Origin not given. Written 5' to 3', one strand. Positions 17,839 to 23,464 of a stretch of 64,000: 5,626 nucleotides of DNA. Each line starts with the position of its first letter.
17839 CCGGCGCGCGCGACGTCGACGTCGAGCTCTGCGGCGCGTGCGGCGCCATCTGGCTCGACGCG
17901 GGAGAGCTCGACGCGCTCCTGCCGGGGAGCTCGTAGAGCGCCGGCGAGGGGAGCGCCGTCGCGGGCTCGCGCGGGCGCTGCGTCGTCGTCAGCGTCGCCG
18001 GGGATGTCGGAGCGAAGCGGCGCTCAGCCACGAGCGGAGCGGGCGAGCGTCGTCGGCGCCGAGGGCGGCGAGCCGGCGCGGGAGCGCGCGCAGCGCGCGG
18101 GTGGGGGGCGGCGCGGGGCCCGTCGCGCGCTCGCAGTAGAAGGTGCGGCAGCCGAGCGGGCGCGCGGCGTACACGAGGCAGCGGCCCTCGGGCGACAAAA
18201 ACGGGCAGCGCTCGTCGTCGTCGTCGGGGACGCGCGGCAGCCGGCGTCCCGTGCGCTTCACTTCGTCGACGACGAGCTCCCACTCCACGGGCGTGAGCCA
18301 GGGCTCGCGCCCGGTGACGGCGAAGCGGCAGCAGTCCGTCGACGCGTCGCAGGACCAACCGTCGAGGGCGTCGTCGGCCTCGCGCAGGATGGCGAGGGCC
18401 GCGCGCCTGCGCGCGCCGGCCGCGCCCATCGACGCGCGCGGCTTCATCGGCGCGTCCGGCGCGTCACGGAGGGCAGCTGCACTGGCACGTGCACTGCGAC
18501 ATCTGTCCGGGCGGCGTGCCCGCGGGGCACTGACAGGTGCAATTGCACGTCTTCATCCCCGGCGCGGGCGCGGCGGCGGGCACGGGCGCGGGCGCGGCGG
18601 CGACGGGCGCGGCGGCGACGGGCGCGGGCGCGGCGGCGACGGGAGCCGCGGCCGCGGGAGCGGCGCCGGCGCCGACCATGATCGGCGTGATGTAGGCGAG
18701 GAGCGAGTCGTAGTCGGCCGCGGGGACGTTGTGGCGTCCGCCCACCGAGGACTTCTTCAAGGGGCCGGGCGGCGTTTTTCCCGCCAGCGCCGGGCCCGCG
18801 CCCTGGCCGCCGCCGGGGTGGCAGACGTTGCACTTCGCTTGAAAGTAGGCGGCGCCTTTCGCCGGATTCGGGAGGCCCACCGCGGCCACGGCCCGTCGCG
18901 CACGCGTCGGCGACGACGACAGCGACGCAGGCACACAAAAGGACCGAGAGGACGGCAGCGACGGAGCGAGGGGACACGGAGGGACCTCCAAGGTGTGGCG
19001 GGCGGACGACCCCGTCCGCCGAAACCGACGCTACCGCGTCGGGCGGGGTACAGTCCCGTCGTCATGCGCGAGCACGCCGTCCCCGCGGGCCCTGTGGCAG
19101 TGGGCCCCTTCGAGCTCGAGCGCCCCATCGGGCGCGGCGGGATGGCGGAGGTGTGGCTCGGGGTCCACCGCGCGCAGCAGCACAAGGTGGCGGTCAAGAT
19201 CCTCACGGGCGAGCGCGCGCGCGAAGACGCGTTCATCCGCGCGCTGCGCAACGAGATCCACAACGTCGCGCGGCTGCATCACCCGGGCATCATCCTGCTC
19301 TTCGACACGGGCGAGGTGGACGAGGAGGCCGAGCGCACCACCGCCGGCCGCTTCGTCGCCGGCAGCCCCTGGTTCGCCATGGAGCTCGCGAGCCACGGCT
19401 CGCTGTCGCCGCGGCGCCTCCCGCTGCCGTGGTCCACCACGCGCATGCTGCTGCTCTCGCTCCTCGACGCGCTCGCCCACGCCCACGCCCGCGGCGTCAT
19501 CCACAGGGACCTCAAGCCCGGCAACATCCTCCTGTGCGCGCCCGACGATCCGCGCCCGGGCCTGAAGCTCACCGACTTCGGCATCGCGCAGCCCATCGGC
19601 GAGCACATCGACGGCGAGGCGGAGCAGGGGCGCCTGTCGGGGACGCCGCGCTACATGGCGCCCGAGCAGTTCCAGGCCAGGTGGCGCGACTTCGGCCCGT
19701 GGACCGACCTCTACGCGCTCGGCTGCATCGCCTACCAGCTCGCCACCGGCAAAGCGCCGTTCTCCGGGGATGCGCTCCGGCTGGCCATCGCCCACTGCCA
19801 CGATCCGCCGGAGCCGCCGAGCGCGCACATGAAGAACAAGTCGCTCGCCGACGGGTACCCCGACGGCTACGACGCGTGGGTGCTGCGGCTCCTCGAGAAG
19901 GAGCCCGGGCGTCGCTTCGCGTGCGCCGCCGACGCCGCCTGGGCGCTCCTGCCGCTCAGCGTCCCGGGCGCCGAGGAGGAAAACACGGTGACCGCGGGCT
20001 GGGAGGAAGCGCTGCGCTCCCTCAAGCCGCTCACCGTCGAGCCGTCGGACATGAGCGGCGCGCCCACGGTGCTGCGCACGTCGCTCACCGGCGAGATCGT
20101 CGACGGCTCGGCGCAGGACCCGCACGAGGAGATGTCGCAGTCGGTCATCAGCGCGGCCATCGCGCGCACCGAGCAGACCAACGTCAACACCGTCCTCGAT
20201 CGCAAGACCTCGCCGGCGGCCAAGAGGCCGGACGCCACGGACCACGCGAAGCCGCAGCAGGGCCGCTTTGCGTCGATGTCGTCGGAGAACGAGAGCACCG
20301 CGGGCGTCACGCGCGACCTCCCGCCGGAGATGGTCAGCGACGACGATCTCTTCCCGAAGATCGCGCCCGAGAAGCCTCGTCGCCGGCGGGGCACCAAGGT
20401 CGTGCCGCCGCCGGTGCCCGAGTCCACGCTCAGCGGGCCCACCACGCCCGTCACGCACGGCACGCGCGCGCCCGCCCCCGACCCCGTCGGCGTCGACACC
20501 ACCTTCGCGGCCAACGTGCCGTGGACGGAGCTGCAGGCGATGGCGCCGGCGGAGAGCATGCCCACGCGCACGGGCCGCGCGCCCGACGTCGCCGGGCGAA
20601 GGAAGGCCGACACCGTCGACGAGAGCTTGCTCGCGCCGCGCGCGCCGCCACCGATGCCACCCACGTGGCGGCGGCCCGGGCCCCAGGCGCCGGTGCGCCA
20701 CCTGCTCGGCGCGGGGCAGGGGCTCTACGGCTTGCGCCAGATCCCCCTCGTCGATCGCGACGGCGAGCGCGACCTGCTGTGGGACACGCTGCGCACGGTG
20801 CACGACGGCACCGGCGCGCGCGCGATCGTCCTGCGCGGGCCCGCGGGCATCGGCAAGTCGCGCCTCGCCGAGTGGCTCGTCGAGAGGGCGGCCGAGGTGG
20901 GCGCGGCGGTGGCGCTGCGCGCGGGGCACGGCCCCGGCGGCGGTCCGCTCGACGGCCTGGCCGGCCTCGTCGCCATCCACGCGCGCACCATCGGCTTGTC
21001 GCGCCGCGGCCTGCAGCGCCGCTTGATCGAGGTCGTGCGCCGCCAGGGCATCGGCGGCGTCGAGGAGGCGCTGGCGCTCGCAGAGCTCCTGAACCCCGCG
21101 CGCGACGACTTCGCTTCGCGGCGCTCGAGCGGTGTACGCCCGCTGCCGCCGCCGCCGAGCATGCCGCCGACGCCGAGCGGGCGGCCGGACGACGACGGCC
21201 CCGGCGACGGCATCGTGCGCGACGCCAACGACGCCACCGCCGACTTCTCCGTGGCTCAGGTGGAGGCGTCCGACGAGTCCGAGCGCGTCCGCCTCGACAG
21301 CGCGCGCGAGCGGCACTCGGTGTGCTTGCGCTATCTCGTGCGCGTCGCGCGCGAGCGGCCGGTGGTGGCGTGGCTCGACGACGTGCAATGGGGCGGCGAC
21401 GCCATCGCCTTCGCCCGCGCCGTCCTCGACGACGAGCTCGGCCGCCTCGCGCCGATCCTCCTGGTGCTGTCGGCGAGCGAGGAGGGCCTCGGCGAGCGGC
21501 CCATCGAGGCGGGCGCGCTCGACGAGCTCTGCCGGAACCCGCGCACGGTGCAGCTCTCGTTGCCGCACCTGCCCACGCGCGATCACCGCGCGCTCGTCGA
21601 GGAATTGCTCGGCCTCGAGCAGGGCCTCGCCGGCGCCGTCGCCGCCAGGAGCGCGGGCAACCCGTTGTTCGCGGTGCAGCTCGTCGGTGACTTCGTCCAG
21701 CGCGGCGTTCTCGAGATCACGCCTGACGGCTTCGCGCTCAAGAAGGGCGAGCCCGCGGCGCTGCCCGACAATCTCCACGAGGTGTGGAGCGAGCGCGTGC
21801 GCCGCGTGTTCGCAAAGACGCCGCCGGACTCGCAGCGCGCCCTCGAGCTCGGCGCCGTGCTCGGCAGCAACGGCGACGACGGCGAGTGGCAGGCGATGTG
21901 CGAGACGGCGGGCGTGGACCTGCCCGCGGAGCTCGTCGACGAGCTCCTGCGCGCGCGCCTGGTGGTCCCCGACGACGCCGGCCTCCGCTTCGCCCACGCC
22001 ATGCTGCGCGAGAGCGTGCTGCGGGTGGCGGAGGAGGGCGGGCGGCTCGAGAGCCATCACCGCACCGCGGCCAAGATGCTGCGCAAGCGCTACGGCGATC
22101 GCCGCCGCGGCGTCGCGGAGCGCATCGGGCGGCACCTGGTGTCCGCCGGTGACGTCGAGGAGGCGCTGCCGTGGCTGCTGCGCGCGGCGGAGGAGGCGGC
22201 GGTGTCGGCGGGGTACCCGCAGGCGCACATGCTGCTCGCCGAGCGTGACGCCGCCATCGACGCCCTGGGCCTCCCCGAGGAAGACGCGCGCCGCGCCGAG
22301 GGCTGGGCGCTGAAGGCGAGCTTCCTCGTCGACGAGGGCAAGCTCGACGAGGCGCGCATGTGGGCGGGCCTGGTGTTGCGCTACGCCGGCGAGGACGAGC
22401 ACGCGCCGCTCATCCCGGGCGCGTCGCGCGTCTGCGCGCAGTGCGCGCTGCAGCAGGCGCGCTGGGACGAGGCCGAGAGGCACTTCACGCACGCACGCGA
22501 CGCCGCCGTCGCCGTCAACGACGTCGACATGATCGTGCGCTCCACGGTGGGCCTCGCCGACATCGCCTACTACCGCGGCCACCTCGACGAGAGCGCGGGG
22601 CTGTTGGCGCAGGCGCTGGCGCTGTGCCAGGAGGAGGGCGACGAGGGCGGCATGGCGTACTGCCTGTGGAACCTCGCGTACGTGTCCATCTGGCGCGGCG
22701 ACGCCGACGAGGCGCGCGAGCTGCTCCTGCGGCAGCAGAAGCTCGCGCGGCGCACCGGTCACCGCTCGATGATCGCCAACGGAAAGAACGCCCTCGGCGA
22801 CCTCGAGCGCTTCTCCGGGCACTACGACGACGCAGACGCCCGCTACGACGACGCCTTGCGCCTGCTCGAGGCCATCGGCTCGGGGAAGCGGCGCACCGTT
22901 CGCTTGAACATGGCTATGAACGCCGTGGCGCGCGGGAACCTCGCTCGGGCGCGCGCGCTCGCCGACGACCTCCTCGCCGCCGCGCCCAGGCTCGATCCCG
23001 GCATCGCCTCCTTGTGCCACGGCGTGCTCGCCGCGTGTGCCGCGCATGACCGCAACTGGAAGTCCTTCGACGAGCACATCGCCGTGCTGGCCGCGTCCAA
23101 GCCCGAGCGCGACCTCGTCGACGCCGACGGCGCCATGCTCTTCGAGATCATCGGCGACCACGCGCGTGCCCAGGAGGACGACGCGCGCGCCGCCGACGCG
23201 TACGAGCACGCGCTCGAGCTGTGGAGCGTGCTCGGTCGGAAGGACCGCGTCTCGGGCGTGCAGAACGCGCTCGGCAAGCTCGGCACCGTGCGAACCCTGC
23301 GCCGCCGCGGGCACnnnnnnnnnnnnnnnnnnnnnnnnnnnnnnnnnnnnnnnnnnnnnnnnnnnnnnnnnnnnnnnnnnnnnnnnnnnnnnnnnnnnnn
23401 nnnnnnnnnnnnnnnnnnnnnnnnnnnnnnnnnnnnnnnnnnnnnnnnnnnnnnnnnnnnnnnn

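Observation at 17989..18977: Cytochrome c / metallothionein-like fusion with an internal frameshift, in tandem with a YkgJ-type Cys-cluster protein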

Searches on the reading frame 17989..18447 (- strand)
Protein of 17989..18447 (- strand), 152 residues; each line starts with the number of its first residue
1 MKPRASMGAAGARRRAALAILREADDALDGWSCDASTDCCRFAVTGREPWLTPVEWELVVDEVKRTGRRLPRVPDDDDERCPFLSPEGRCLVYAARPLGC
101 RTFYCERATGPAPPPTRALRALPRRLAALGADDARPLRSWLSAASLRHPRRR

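Call 3: search_protein_families(library=pfam, proteins=[window:17989-18447:-], max_evalue=1)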
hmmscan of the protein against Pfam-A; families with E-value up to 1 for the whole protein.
window:17989-18447:- (152 aa): 1 family
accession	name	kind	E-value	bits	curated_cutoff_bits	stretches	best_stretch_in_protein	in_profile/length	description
PF03692.20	CxxCxxCC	-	1.8e-06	29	23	1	33-104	2-70/85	Putative zinc- or iron-chelating domain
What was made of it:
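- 17989..18447 (-): Co-directional PF03692 (YkgJ-type) Cys-rich protein, 152 aa, no signal peptide. PF03692 scores 29 bits (cut-off 23) (call 3).
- On PF03692 (YkgJ / CxxCxxCC) for ORF 17989-18447: 29.0 bits against 23; residues 33-104 match profile positions 2-70 of 85 (call 3).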

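Call 11: search_protein_families(library=ncbifam, proteins=[window:17989-18447:-], max_evalue=1)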
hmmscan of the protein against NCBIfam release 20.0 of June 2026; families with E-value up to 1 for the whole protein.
window:17989-18447:- (152 aa): 1 family
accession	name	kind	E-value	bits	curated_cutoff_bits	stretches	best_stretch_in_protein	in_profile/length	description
NF038110.1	Lys_methyl_FliB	equivalog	0.088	12.3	85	1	73-94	64-85/373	flagellin lysine-N-methylase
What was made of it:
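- The match to FliB is insignificant (E 0.088, call 11).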

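Call 17: list_cluster_members(proteins=[P0001, P0002, P0007, P0010, P0011, P0013, window:17989-18447:-])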
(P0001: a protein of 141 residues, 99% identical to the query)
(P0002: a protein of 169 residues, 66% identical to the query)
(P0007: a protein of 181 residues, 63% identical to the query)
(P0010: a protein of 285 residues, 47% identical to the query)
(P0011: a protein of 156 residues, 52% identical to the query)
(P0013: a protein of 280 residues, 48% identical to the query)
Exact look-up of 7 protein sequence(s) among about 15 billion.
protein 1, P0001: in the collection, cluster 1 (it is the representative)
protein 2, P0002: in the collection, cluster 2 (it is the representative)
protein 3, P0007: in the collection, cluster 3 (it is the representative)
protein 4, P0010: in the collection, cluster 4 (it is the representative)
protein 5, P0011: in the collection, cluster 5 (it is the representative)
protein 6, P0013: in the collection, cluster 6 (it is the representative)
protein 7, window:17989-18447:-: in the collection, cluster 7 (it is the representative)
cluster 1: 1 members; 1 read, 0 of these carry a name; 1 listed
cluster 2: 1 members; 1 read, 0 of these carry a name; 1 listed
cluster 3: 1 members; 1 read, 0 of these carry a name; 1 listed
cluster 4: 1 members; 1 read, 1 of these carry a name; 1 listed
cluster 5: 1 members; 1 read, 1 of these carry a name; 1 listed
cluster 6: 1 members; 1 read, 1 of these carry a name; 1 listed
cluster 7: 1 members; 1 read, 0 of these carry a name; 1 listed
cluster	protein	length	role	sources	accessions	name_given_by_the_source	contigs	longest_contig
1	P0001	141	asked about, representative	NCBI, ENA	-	-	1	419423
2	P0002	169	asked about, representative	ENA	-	-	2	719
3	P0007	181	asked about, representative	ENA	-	-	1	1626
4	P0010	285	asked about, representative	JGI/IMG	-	mono/diheme cytochrome c family protein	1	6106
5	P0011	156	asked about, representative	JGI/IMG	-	hypothetical protein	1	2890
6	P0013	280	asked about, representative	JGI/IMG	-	hypothetical protein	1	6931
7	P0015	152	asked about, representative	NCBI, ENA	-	-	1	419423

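Call 46: find_related_loci(query=A5, collection=genome_contigs, flank=4000)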
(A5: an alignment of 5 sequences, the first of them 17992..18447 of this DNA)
Query A5 (152 aa) in genome_contigs; peptide patterns used: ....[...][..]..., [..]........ (x = any residue, [..] = any of these).
130 stretches matched a pattern; 83 encode a relative of the query (tblastn E <= 1e-3); the best 80 are kept; 80 distinct loci.
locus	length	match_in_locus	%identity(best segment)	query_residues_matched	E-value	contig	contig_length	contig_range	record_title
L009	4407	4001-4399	61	15-147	5e-51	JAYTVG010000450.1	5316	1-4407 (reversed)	MAG: Deltaproteobacteria bacterium isolate GFS_5683 GFS_5683_449, whole genome shotgun sequence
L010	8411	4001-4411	58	16-145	4e-43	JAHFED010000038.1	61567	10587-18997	MAG: Myxococcales bacterium isolate nzgw260 NODE_283_length_61568_cov_6.036275, whole genome shotgun sequence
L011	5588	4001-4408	57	17-148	4e-43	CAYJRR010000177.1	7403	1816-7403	MAG TPA_asm: uncultured bacterium isolate ERP125453_co1_442 genome assembly, contig: NODE_12590_length_7403_cov_6.748503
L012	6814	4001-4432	51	17-152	1e-41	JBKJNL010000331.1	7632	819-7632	MAG: Myxococcota bacterium isolate ant_bin.371 k117_6294633, whole genome shotgun sequence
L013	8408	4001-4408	58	15-143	4e-41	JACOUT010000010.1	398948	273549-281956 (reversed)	MAG: Deltaproteobacteria bacterium isolate NC_groundwater_80_Ag_B-0.1um_71_39 GD18-4_B1_scaffold_513457, whole genome sh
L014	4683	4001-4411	53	17-145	2e-39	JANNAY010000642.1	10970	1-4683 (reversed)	MAG: Deltaproteobacteria bacterium isolate OTE_78_metabat_392 OTE_78_k141_706804, whole genome shotgun sequence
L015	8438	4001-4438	55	6-146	1e-38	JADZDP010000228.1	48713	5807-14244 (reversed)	MAG: Deltaproteobacteria bacterium isolate SJ783 c_000001406779, whole genome shotgun sequence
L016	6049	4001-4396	57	17-145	4e-38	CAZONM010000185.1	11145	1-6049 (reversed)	MAG TPA_asm: uncultured Myxococcales bacterium isolate binchicken_co16_62 genome assembly, contig: NODE_9832_length_1114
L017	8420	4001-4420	59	17-141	2e-37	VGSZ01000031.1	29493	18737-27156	MAG: Deltaproteobacteria bacterium isolate K_DeepCast_35m_m1_088 K_DeepCast_35m_m1_088_Ga0194129_10002233, whole genome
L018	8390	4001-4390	48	10-131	9e-31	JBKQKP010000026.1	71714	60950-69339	MAG: Polyangiaceae bacterium isolate CRr1A1B1C__bin_81 CRr1A1B1C_000000032673, whole genome shotgun sequence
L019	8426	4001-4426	44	19-137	7e-30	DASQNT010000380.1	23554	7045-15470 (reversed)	MAG TPA_asm: Polyangiaceae bacterium isolate SMAG_U10783 k141_118427, whole genome shotgun sequence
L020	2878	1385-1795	46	20-143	7e-30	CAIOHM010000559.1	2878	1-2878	MAG: uncultured delta proteobacterium isolate ErkenSummer_bin-0132 genome assembly, contig: bin-0132:559/570, whole geno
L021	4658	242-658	46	19-145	2e-29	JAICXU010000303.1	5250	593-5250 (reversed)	MAG: Polyangiaceae bacterium isolate LS_FP_2_bin.137 k141_1060922_length_5250_cov_8.0000, whole genome shotgun sequence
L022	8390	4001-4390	46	19-144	1e-28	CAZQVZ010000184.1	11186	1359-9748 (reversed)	MAG TPA_asm: uncultured Myxococcaceae bacterium isolate SRP220891_co3_145 genome assembly, contig: NODE_9159_length_1118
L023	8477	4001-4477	38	19-145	2e-28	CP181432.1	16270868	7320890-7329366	Sorangium sp. So ce1128 chromosome, complete genome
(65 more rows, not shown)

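Call 65: search_solved_structures(query=A5, max_evalue=10)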
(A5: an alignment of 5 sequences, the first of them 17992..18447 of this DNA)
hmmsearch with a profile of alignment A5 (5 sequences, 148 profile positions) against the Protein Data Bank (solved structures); distinct sequences matched with E-value up to 10: 0.

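Call 77: predict_structure(protein=window:17992-18447:-)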
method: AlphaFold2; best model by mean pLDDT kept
length: 152 residues; sequences in the alignment: 1
mean_pLDDT: 42.0   pTM: 0.34
mean pLDDT of the five models: 42.0, 41.0, 40.0, 36.5, 34.0
residues with pLDDT >= 90: 0; 70-90: 0; 50-70: 28; < 50: 124
segments of 3 or more residues with pLDDT < 50: 1-3, 27-116, 132-152
pLDDT, mean of each block of 10 residues (from residue 1): 50 52 49 39 38 43 37 33 37 34 38 46 53 47 35 33
secondary structure, 60 per line:
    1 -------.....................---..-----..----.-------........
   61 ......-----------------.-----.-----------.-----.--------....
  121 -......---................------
elements in order: H8-28 H53-66 H117-120 H122-127 H131-146
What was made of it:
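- On PF03692 (YkgJ / CxxCxxCC) for ORF 17989-18447: The single-sequence AF2 model is unusable (pLDDT 42, call 77) and no PDB relative exists (call 65).
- Closest known: PF03692 / YkgJ / FliB-type Cys-rich proteins. Different: There is no solved relative (call 65) and no usable model (call 77).
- Tried and rejected: Single-sequence AF2 of the partner was useless (pLDDT 42, call 77), and the PDB sequence search with the partner profile was empty (call 65).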

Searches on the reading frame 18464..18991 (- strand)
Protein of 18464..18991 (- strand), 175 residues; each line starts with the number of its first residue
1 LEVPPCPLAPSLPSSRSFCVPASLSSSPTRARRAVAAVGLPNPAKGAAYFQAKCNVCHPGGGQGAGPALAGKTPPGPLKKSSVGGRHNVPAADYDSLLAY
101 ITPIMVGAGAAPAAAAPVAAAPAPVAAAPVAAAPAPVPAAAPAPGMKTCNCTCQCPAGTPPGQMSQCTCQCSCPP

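Call 3: search_protein_families(library=pfam, proteins=[window:18464-18991:-], max_evalue=1)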
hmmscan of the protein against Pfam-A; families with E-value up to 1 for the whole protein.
window:18464-18991:- (175 aa): 2 families
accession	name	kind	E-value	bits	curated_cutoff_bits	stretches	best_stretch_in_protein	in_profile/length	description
PF13442.11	Cytochrome_CBB3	-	6.1e-05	23.7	27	1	42-86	2-45/68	Cytochrome C oxidase, cbb3-type, subunit III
PF00034.26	Cytochrom_C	-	0.00032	22.4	21.3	1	44-81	2-42/90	Cytochrome c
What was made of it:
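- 18677..18868 (-): Mini class I cytochrome c domain (frame B). CNVCH lies at 18818-18832, the invariant R-H-N-V-P His at 18731-18733, and TPIM ends at 18677. PF00034 scores 22.4 bits (cut-off 21.3) and PF13442 scores 23.7 bits (call 3).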

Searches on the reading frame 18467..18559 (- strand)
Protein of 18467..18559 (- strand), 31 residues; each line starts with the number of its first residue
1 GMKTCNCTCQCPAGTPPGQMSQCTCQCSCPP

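Call 41: search_protein_representatives(protein=window:18467-18559:-)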
Query: 31 residues. Proteins with E-value up to 0.001 (for the whole library): 2; up to 1e-10: 0; up to 1e-30: 0. The best 2 are listed.
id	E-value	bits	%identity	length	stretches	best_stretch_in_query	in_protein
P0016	1.1e-04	37.6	43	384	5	6-23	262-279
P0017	8.5e-04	35.0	45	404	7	1-30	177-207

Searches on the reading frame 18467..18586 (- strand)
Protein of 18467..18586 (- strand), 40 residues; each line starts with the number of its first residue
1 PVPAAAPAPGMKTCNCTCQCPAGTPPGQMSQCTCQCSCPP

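Call 29: find_homologous_proteins(query=A2, max_evalue=1)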
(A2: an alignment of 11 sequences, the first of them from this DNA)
Query A2 (11 sequences): 8000 candidates shared short words with the query, none scored E <= 1.
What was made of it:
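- Tried and rejected: A word-index search with a tail-only alignment scored nothing; Ala/Pro words swamped the candidates (call 29).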

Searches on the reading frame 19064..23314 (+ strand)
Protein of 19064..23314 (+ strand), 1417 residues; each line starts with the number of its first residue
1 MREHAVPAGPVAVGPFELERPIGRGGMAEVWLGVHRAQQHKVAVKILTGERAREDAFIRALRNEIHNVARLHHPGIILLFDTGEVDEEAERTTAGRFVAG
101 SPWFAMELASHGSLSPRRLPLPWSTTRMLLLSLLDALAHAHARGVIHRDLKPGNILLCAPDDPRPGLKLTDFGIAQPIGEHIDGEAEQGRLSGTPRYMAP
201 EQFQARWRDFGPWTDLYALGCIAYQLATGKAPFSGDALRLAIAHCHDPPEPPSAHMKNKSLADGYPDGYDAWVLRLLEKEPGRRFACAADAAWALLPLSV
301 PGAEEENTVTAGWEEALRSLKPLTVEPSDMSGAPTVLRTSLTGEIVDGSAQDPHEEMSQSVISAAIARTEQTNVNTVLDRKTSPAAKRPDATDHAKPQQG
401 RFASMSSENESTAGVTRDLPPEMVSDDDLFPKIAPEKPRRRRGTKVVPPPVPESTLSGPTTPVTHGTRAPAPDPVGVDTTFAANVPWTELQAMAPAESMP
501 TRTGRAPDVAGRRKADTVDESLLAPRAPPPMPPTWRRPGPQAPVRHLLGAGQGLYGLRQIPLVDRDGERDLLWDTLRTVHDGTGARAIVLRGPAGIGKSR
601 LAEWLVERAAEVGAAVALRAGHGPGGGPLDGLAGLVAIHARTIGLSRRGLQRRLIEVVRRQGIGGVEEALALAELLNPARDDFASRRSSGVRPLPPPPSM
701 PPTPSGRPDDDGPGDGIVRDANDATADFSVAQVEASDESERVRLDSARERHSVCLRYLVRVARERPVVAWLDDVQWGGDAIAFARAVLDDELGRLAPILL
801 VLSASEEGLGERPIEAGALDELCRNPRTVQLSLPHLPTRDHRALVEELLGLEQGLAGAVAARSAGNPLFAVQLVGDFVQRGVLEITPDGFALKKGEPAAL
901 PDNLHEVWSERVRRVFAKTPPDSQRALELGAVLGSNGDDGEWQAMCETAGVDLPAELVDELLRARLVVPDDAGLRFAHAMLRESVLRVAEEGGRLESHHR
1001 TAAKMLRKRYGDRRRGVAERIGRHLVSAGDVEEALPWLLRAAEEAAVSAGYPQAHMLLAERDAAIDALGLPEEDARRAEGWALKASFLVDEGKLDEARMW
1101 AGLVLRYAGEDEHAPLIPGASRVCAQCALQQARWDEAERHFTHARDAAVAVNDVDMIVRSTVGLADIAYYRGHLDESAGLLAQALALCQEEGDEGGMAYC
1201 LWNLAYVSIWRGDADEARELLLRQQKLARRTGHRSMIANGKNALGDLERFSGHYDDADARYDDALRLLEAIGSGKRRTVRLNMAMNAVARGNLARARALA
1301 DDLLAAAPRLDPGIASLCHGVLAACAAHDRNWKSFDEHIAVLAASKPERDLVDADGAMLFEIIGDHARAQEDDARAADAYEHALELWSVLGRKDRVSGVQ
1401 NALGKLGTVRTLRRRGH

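Call 71: search_protein_families(library=pfam, proteins=[window:19064-23314:+], max_evalue=0.01)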
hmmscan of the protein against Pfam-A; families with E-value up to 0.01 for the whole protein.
window:19064-23314:+ (1417 aa): 8 families
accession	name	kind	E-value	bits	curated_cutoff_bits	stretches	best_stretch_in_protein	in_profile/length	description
PF00069.31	Pkinase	-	6.1e-38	131.1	31.7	1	16-237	1-201/263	Protein kinase domain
PF07714.23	PK_Tyr_Ser-Thr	-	1.5e-16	60.9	23.1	1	17-236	2-208/258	Protein tyrosine and serine/threonine kinase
PF13424.12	TPR_12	-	9.6e-16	58.2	30.1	2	1200-1269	4-76/77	Tetratricopeptide repeat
PF13191.12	AAA_16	-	2e-09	38.6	32.6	1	562-780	2-147/167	AAA ATPase domain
PF17874.7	TPR_MalT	-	4.7e-07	29.8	45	1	1084-1190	86-193/336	MalT-like TPR region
PF14559.12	TPR_19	-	0.0016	19.1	25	0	1259-1317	5-64/68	Tetratricopeptide repeat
PF13176.12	TPR_7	-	0.0039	17.6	27.9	0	1163-1193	4-34/36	Tetratricopeptide repeat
PF17667.7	Pkinase_fungal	-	0.0055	15.9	24.1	0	127-204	286-366/387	Fungal protein kinase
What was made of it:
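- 19064..23317 (+): Divergent Ser/Thr kinase (Pkinase + AAA_16 + TPR), followed by pta and ackA. A conserved neighbour, probably not functionally tied. Pfam (call 71).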
